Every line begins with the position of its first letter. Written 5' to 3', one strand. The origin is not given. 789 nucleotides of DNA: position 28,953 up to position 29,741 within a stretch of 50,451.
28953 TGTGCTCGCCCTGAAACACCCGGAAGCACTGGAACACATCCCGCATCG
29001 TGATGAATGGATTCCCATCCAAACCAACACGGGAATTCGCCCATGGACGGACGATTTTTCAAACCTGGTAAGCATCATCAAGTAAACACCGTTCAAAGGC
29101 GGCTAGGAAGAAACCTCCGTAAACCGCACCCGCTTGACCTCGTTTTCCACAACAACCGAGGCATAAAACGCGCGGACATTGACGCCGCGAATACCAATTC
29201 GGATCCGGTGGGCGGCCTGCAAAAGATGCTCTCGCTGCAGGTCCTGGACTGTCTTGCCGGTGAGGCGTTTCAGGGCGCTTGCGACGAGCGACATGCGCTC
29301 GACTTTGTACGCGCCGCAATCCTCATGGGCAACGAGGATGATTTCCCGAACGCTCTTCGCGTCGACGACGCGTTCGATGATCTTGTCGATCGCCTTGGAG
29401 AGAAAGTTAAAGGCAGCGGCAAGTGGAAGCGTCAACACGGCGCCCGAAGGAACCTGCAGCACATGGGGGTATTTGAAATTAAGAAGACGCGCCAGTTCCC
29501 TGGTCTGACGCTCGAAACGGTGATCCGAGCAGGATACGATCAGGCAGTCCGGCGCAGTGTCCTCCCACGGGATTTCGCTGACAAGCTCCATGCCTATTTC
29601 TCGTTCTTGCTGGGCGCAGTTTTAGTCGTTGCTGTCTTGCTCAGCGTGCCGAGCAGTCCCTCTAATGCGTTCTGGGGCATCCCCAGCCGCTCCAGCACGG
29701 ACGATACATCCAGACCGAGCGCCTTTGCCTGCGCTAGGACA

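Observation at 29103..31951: His/Asp-rich NfeD - flotillin - minimal beta-carbonic-anhydrase-like operon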

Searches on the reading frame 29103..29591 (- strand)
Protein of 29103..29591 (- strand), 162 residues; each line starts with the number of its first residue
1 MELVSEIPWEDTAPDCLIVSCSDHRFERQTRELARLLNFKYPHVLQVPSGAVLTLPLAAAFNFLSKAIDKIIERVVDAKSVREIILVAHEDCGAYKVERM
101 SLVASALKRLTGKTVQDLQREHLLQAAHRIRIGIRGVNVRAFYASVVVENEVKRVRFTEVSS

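Call 3: search_protein_families(library=pfam, proteins=[window:29103-29591:-], max_evalue=1)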
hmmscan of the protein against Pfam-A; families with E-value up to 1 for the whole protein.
window:29103-29591:- (162 aa): 4 families
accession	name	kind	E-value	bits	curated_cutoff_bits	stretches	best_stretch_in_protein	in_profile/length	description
PF00484.24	Pro_CA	-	0.0013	19.4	25.7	1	65-116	38-89/156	Carbonic anhydrase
PF20393.3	Pro_CA_2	-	0.0087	16.7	30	1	17-101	7-89/125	Putative carbonic anhydrase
PF20308.4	TPR-S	-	0.03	15.4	27.6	1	78-129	34-81/102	Tetratricopeptide Repeats-Sensor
PF16497.10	MHC_I_3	-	0.26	11.3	35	1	24-67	93-135/198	MHC-I family domain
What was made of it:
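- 29103..29591 (-): Soluble 162-aa protein of the beta-carbonic-anhydrase superfamily, a divergent Pro_CA_2 (PF20393) lineage, with an intact Cys21-Asp23-Arg25-His89-Cys92 set. Pro_CA 19.4 bits and Pro_CA_2 16.7 bits, both sub-threshold (call 3).
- On Beta-carbonic anhydrase (Pfam PF00484 Pro_CA; EC 4.2.1.1): 19.4 bits, E=0.0013, covering only residues 65-116 (call 3).
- On Pfam PF20393 Pro_CA_2: 16.7 bits, E=0.0087 (call 3).
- Closest known: Cab-type minimal beta-carbonic anhydrase. Different: The protein fails the Pfam Pro_CA threshold (call 3).
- Closest known: Pfam PF20393 Pro_CA_2. Different: The window protein itself scores only 16.7 bits against a cut-off of 30 (call 3).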

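Call 4: search_protein_families(library=ncbifam, proteins=[window:29103-29591:-], max_evalue=1)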
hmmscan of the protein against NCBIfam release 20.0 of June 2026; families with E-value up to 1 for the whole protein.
window:29103-29591:- (162 aa): 0 families
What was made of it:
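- Tried and rejected: NCBIfam: no hit for gene 1 or gene 3 (call 4).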

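Call 5: find_homologous_proteins(query=window:29103-29591:-, max_evalue=0.001)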
Query window:29103-29591:- (162 aa): 50 proteins with E <= 0.001 among 294 candidates.
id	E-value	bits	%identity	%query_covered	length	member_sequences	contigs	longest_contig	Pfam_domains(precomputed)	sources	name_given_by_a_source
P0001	3.3e-98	344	100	100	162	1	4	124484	-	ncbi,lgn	-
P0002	2.8e-81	289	83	98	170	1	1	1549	-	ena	-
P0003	9.2e-77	274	81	97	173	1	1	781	-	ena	-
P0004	3.7e-69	250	71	98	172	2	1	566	-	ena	-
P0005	1.4e-68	248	70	98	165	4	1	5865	-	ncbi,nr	ncbi:MAG: hypothetical protein HYU27_01015 [Acidobacteria bacterium]|nr:hypothetical protein [Acidob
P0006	1.9e-68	247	68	98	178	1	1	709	-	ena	-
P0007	1.5e-67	245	69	98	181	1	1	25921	-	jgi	jgi:hypothetical protein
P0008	6.5e-67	242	70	99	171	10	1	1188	-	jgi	-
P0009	7.9e-67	242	72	98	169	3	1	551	-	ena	-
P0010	3.7e-66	240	68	98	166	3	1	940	-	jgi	jgi:carbonic anhydrase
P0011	5.2e-66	239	68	99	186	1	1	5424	-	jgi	jgi:hypothetical protein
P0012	7.1e-66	239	67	98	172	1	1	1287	-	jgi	-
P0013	2.3e-65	237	70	96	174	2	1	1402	-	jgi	jgi:carbonic anhydrase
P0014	7.4e-65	236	65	98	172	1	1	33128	-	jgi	jgi:carbonic anhydrase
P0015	9.7e-65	235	66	99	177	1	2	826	-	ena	-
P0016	1.1e-64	235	68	98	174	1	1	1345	PF00484.25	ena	-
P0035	1.9e-52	196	55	98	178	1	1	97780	-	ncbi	-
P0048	7.8e-33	132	48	98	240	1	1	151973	-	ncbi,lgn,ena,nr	ncbi:MAG: hypothetical protein G01um101420_78 [Parcubacteria group bacterium Gr01-1014_20]|nr:MAG: h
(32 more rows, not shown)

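Call 6: search_solved_structures(query=window:29103-29591:-, max_evalue=10, show_alignments=3)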
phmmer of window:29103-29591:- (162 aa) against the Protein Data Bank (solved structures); distinct sequences matched with E-value up to 10: 5.
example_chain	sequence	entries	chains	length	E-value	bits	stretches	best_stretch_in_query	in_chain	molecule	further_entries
3j3v_F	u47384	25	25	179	0.17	15.6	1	27-142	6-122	50S ribosomal protein L5 | 50S ribosomal protein uL5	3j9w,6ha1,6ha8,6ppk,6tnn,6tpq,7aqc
6htq_F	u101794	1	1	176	0.17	15.6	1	27-142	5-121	50S ribosomal protein L5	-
5njt_Z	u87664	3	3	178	0.17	15.5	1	27-142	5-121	50S ribosomal protein L5 | Large ribosomal subunit protein uL5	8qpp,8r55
7kdx_A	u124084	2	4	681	0.28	14.9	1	12-51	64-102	Methyltransferase TokK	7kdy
1y9j_A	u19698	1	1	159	0.84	13.3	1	27-54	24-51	Sec1 family domain containing protein 1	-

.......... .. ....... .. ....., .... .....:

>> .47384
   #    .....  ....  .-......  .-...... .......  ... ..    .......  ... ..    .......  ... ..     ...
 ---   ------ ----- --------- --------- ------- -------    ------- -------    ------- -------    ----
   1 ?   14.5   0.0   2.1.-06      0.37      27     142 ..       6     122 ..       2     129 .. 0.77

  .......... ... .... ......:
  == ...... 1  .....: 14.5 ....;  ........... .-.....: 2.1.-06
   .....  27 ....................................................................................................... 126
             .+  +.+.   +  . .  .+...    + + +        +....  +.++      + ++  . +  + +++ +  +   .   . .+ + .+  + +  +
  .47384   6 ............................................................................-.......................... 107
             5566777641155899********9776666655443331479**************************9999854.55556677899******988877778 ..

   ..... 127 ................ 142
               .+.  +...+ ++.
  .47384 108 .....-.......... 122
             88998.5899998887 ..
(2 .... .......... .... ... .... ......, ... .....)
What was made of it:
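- Tried and rejected: Single-sequence phmmer against the PDB: only noise, mainly ribosomal protein L5 at E=0.17 (call 6).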

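Call 9: find_encoding_contigs(protein=P0035, flank=6000, max_places=2)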
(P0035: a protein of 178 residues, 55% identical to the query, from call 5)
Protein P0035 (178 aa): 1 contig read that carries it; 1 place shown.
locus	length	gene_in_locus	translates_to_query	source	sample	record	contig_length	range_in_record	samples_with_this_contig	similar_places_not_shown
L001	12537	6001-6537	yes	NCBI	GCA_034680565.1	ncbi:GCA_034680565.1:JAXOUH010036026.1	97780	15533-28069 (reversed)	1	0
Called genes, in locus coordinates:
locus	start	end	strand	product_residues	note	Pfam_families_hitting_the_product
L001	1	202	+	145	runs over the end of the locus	PF09424:YqeY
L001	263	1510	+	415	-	PF11104:PilM_2 (faint), PF02491:SHS2_FTSA, PF06277:EutA (weak), PF06723:MreB_Mbl, PF14450:FtsA, PF25216:Volactin (weak)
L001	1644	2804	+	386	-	PF00091:Tubulin, PF12327:FtsZ_C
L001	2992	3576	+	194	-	-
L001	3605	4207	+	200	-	PF01957:NfeD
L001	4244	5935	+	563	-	PF01145:Band_7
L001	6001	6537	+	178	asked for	-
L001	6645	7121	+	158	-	-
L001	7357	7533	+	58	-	PF00215:OMPdecase (weak)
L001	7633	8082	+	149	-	PF00215:OMPdecase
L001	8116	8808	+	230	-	-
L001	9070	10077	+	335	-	PF01180:DHO_dh, PF00977:His_biosynth (faint)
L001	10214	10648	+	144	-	-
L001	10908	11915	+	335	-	PF04909:Amidohydro_2 (weak)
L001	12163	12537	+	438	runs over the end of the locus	PF00206:Lyase_1, PF10397:ADSL_C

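Call 10: find_encoding_contigs(protein=P0048, flank=6000, max_places=2)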
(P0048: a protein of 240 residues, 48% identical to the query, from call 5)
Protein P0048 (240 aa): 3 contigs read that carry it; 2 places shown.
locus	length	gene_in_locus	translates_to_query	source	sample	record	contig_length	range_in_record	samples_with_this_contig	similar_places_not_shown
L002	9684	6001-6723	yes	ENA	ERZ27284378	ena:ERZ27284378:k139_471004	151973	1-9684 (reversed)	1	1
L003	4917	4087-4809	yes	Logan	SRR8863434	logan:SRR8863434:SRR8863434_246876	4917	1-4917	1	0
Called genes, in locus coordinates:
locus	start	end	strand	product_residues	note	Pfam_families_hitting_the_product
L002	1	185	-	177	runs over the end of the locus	-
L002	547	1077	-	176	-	-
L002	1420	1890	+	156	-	-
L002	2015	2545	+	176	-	PF23477:zf_Tbcl_2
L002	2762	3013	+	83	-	-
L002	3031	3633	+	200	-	-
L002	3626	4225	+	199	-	-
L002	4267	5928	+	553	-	PF01145:Band_7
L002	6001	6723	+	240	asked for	-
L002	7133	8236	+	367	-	PF07963:N_methyl (weak)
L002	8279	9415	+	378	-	PF07963:N_methyl (weak)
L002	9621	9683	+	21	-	?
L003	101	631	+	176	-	PF23477:zf_Tbcl_2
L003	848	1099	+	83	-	-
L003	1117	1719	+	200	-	-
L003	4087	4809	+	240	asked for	-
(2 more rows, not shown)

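Call 11: find_related_loci(query=A1, collection=genome_contigs, flank=6000)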
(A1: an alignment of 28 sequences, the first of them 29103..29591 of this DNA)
Query A1 (162 aa) in genome_contigs; peptide patterns used: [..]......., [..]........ (x = any residue, [..] = any of these).
49 stretches matched a pattern; 7 encode a relative of the query (tblastn E <= 1e-3); 7 distinct loci.
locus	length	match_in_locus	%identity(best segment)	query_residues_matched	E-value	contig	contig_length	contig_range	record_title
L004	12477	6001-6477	55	2-160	1e-60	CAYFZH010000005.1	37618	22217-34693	MAG TPA_asm: uncultured Candidatus Saccharibacteria bacterium isolate ERP113451_co1_12 genome assembly, contig: NODE_118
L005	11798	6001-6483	58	3-161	1e-59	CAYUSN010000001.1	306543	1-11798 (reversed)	MAG TPA_asm: uncultured Candidatus Saccharibacteria bacterium isolate SRP323723_co1_13 genome assembly, contig: NODE_12_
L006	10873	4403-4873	48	4-161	2e-42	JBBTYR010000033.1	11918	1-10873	MAG: Patescibacteria group bacterium isolate H41-bin042_1 H41_bin042_1_000000000033, whole genome shotgun sequence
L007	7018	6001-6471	48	4-161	2e-41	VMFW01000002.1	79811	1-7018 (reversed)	MAG: Parcubacteria group bacterium Gr01-1014_20 G01um101420_scaffold_157, whole genome shotgun sequence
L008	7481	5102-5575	42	4-160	1e-40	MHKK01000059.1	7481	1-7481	MAG: Candidatus Komeilibacteria bacterium RIFCSPHIGHO2_01_FULL_52_14 rifcsphigho2_01_scaffold_80690, whole genome shotgu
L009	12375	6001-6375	24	15-150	3e-6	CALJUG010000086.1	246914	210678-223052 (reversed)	MAG TPA_asm: uncultured bacterium isolate SRR7515932_bin.73_CONCOCT_v1.1_MAG genome assembly, contig: ERZ869940.27, whol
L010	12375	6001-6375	24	15-150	3e-6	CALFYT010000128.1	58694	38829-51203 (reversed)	MAG TPA_asm: uncultured Planctomycetaceae bacterium isolate SRR7515930_bin.114_CONCOCT_v1.1_MAG genome assembly, contig:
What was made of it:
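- These loci come from Acidobacteria-type and Patescibacteria/Parcubacteria/Komeilibacteria records (call 11).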

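Call 14: predict_structure(alignment_id=A1)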
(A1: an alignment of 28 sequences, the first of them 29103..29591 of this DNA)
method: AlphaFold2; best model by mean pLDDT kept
length: 162 residues; sequences in the alignment: 28
mean_pLDDT: 84.7   pTM: 0.81
mean pLDDT of the five models: 84.7, 84.5, 83.1, 83.1, 81.4
residues with pLDDT >= 90: 89; 70-90: 43; 50-70: 23; < 50: 7
segments of 3 or more residues with pLDDT < 50: 56-62
pLDDT, mean of each block of 10 residues (from residue 1): 91 93 92 97 87 52 67 91 94 68 66 85 90 92 95 96 72
secondary structure, 60 per line:
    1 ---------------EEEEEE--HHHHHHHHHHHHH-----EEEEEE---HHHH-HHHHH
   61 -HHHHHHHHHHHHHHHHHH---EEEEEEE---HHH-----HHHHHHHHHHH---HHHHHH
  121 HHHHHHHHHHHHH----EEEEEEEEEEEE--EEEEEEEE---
elements in order: E16-21 H24-36 E42-47 H51-54 H56-60 H62-79 E83-89 H101-111 H115-133 E138-149 E152-159
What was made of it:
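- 29103..29591 (-): AF2 pLDDT 84.7, pTM 0.81 (call 14).
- On Beta-carbonic anhydrase (Pfam PF00484 Pro_CA; EC 4.2.1.1): AF2 pLDDT 84.7 (call 14).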

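Call 25: search_solved_structures(query=A1, max_evalue=10, show_alignments=4)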
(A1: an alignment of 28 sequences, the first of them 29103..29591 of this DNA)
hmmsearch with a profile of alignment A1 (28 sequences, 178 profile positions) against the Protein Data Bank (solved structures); distinct sequences matched with E-value up to 10: 28.
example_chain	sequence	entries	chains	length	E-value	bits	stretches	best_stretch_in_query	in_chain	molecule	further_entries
1ddz_A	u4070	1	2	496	0.00034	23.7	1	59-125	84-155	CARBONIC ANHYDRASE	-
4wam_A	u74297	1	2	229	0.016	18.2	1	86-112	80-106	beta-carbonic anhydrase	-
3eyx_A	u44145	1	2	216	0.017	18.2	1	87-143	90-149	Carbonic anhydrase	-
9s4g_A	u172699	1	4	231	0.024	17.6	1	62-109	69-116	Carbonic anhydrase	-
6gwu_A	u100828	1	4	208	0.035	17.1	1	63-109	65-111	Carbonic anhydrase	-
4wak_A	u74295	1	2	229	0.11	15.6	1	11-112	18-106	Carbonic anhydrase 2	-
5swc_A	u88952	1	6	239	0.23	14.4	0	93-112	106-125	Carbonic anhydrase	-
4o1k_A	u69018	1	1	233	0.24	14.4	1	80-113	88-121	Carbonic anhydrase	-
3e3g_A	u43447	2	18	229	0.26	14.3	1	86-112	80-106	Carbonic anhydrase 2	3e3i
3e24_A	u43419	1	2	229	0.28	14.2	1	86-112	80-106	Carbonic anhydrase 2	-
3qy1_A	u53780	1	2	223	0.42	13.6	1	86-113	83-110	Carbonic anhydrase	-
5bq1_A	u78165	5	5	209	0.46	13.5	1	85-124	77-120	Carbonic anhydrase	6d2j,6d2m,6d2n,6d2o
4rxy_A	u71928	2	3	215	0.5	13.4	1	85-123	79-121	Carbonic anhydrase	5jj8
1dow_A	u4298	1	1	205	0.52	13.3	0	84-127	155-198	ALPHA-CATENIN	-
4waj_A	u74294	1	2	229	0.52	13.3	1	86-112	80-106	Carbonic anhydrase 2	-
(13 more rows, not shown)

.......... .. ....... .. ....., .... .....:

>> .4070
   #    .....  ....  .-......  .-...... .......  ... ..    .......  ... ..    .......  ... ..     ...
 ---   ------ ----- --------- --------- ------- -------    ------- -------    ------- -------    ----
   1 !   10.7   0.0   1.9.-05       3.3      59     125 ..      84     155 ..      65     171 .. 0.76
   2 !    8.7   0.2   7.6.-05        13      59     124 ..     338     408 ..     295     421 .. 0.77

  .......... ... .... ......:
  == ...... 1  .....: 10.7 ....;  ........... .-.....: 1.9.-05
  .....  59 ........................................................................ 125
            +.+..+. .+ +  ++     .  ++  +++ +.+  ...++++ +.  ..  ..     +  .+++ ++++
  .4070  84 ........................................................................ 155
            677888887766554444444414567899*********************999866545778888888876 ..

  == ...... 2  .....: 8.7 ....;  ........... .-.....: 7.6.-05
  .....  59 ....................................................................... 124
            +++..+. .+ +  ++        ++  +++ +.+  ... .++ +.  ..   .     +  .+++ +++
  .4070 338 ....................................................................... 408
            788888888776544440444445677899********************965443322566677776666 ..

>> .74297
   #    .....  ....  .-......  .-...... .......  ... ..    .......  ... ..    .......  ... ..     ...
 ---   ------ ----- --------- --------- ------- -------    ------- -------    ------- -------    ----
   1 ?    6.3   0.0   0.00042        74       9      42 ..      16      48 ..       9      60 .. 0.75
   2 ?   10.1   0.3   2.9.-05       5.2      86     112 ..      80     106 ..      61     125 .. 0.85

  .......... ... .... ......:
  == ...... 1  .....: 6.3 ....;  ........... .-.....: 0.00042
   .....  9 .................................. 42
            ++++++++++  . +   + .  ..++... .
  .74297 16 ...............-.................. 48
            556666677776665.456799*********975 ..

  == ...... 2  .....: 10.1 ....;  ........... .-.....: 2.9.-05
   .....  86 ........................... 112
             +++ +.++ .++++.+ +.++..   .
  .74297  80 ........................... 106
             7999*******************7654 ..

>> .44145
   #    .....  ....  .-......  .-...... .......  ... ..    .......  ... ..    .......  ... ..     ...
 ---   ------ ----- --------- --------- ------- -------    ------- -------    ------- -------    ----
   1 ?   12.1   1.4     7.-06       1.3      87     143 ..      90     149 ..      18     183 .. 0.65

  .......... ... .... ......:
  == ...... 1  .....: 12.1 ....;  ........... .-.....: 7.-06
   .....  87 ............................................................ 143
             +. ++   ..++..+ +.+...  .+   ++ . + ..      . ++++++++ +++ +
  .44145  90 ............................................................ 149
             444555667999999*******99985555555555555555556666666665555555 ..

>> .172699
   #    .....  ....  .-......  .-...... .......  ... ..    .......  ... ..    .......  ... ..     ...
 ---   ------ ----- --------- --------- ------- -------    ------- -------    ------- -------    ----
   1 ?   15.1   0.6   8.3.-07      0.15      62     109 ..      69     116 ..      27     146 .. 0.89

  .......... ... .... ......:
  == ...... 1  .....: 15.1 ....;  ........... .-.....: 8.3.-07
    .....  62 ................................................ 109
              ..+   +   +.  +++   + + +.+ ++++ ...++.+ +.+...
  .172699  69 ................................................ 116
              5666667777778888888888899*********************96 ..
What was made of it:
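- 29517..29531 (-): CSDHR motif: the CxDxR zinc-ligand Cys plus the Asp-Arg dyad. Aligned to ACSDSR of H. influenzae beta-CA by the family profile (call 25).
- The family profile aligns CsDhR to ACSDSR and HedCG to GHTNCG of H. influenzae beta-CA (call 25).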

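Call 27: find_related_loci(query=A1, collection=metagenome_contigs, flank=5000)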
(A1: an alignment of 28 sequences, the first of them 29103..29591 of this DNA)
Query A1 (162 aa) in metagenome_contigs; peptide patterns used: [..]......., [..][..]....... (x = any residue, [..] = any of these).
236 stretches matched a pattern; 59 encode a relative of the query (tblastn E <= 1e-3); 59 distinct loci.
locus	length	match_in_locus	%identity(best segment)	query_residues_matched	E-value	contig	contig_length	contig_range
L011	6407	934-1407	74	3-160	2e-76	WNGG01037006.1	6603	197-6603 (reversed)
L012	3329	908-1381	65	3-160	2e-72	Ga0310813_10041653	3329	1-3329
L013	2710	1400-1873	66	3-160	1e-72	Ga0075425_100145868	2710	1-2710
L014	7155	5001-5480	51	1-160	9e-60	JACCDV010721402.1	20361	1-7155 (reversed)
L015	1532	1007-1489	51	3-162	3e-58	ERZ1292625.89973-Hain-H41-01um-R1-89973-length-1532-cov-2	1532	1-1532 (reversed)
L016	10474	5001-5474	48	3-160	4e-49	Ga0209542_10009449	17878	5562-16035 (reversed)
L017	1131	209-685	41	5-162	2e-45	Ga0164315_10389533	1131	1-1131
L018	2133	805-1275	46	4-161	1e-42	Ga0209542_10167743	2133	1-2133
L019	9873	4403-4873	48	4-161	1e-41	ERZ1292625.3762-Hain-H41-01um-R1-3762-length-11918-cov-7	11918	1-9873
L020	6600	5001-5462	39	8-160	7e-37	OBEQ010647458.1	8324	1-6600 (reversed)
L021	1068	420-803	40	34-160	7e-30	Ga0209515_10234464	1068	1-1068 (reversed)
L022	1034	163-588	34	5-149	2e-14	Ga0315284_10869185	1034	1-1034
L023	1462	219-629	31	17-160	2e-9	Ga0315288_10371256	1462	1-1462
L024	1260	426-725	28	8-121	3e-7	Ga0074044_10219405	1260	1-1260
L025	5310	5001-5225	39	18-95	5e-7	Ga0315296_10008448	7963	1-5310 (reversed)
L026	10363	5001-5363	28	19-150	3e-6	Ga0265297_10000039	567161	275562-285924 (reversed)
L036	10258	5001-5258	28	8-95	2e-5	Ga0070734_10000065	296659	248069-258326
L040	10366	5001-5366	30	20-122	7e-5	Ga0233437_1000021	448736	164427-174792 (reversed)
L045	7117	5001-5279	28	2-95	9e-5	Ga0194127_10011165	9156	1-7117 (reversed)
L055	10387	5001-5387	25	17-160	2e-4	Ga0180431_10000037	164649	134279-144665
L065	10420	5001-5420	24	8-156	2e-4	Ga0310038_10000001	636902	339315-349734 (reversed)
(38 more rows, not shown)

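Call 32: search_protein_families(library=pfam, proteins=[L036:4974-5399:+, L065:4974-5438:+, L002:2965-3633:+, L002:6001-6723:+, L036:4305-4967:+, L036:2078-2764:+, L036:1587-2180:+, L002:3626-4225:+], max_evalue=0.1)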
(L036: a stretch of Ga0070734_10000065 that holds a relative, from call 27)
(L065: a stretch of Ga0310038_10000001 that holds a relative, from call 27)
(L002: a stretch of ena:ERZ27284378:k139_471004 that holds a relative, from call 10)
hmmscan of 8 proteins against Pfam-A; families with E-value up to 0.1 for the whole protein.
L036:4974-5399:+ (141 aa): 2 families
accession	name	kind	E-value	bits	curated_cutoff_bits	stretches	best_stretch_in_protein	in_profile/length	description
PF20393.3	Pro_CA_2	-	1.8e-11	44.8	30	1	18-129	6-116/125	Putative carbonic anhydrase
PF11987.13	IF-2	-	0.035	14.5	27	1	11-48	71-108/117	Translation-initiation factor 2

L065:4974-5438:+ (154 aa): 2 families
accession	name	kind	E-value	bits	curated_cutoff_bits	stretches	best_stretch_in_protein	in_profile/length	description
PF20393.3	Pro_CA_2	-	7.5e-15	55.7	30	1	19-146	7-122/125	Putative carbonic anhydrase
PF00484.24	Pro_CA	-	0.046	14.4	25.7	1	38-125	18-97/156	Carbonic anhydrase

L002:2965-3633:+ (222 aa): 2 families
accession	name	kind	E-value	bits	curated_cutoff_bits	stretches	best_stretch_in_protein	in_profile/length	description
PF07790.16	Pilin_N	-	0.0014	19.9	25.2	1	26-78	13-64/78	Archaeal Type IV pilin, N-terminal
PF20393.3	Pro_CA_2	-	0.0089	16.7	30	1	125-198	53-116/125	Putative carbonic anhydrase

L002:6001-6723:+ (240 aa): 0 families

L036:4305-4967:+ (220 aa): 4 families
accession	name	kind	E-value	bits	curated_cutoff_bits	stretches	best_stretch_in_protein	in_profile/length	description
PF04012.17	PspA_IM30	-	4.4e-41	141.3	33.9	1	3-217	2-218/220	PspA/IM30 family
PF22554.1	Chap-C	-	0.021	15.9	27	1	41-107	21-87/91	TY-Chap C-terminal domain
PF09230.16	DFF40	-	0.025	14.8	25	1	44-149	16-119/225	DNA fragmentation factor 40 kDa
PF17788.7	HypF_C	-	0.059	14.5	23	0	155-206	27-78/99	HypF Kae1-like domain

L036:2078-2764:+ (228 aa): 1 family
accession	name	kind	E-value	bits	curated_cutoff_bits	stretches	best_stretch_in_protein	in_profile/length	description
PF01957.25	NfeD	-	0.063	13.9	29.1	0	187-215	30-57/57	NfeD-like C-terminal, partner-binding domain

L036:1587-2180:+ (197 aa): 3 families
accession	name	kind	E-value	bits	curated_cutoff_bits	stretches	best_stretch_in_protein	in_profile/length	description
PF01381.28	HTH_3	-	3.9e-06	27.2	23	1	55-110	7-55/55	Helix-turn-helix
PF13560.12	HTH_31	-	9.4e-05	23.1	27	1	36-99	1-50/64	Helix-turn-helix domain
PF12844.13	HTH_19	-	0.0042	17.4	30.2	1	56-111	11-59/64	Helix-turn-helix domain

L002:3626-4225:+ (199 aa): 1 family
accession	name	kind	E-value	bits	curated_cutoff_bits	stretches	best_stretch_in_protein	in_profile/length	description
PF04103.21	CD20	-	0.011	16.3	27.9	0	87-132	14-59/156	CD20-like family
